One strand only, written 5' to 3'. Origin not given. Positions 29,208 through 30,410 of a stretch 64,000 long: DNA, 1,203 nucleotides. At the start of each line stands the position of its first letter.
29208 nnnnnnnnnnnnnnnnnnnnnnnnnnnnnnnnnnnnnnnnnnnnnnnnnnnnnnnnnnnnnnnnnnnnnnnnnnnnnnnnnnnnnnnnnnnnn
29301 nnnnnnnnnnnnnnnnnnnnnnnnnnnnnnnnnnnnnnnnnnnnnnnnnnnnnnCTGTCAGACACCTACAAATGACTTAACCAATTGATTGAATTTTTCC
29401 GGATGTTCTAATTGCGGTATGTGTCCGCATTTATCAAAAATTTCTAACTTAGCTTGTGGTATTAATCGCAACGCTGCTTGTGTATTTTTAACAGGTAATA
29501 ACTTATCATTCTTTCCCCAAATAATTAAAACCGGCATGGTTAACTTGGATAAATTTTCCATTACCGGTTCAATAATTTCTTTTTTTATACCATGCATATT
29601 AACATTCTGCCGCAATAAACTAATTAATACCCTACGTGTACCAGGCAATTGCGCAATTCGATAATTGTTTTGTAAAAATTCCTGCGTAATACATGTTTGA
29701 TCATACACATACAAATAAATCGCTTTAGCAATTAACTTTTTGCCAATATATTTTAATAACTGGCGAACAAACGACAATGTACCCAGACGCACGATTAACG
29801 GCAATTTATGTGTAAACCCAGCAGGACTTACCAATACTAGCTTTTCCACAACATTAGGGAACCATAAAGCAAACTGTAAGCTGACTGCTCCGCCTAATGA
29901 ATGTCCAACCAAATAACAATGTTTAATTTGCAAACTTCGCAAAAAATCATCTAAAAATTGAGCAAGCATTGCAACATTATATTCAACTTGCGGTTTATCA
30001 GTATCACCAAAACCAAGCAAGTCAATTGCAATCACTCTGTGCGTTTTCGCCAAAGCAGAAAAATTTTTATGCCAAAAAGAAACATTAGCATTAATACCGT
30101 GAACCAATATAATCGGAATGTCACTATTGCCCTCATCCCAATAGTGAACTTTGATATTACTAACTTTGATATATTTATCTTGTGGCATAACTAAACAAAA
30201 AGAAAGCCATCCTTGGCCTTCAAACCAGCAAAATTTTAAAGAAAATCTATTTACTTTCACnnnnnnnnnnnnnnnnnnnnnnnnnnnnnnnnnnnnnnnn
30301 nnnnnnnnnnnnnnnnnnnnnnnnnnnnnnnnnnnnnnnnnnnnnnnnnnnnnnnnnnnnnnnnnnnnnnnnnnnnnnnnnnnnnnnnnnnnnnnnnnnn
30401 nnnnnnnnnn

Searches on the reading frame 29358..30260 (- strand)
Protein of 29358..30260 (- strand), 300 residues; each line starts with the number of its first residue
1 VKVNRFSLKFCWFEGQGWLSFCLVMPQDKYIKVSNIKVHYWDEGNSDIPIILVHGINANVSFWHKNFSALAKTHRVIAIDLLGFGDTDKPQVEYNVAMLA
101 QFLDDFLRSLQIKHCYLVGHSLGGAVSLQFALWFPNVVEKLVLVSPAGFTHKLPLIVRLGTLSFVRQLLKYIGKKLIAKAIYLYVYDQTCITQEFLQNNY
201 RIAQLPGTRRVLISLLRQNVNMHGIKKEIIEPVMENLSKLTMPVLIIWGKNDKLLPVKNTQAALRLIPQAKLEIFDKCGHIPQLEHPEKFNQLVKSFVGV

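Call 20: search_protein_families(library=pfam, proteins=[window:29358-30260:-], max_evalue=0.01)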
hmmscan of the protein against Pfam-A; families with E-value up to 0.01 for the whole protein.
window:29358-30260:- (300 aa): 12 families
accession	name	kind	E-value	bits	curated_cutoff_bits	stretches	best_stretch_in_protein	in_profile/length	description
PF00561.26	Abhydrolase_1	-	2e-35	123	25.8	1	49-287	2-245/245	alpha/beta hydrolase fold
PF12697.13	Abhydrolase_6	-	2.7e-25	90.8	26.3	1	50-292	1-216/217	Alpha/beta hydrolase family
PF12146.15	Hydrolase_4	-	4.3e-18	65.9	27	1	50-281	7-233/239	Serine aminopeptidase, S33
PF06342.18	DUF1057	-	3.3e-06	26.8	21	1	74-187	63-174/297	Alpha/beta hydrolase of unknown function (DUF1057)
PF10230.15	LIDHydrolase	-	7.2e-06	26.4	27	1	91-277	64-256/262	Lipid-droplet associated hydrolase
PF12695.13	Abhydrolase_5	-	7.9e-06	26.2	27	0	95-132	37-76/164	Alpha/beta hydrolase family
PF06821.19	Ser_hydrolase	-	1.5e-05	25.4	22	1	52-150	3-94/172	Serine hydrolase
PF03096.20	Ndr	-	7.6e-05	22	23.3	1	96-297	82-275/283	Ndr family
PF00756.26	Esterase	-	0.00094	19.5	22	1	98-146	101-148/251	Putative esterase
PF00975.26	Thioesterase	-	0.001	19.8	26.4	1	49-131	2-84/226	Thioesterase domain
PF01764.32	Lipase_3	-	0.0045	17.3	22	1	101-134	48-84/140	Lipase (class 3)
PF07859.19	Abhydrolase_3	-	0.0083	16.3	25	0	110-148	68-110/210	alpha/beta hydrolase fold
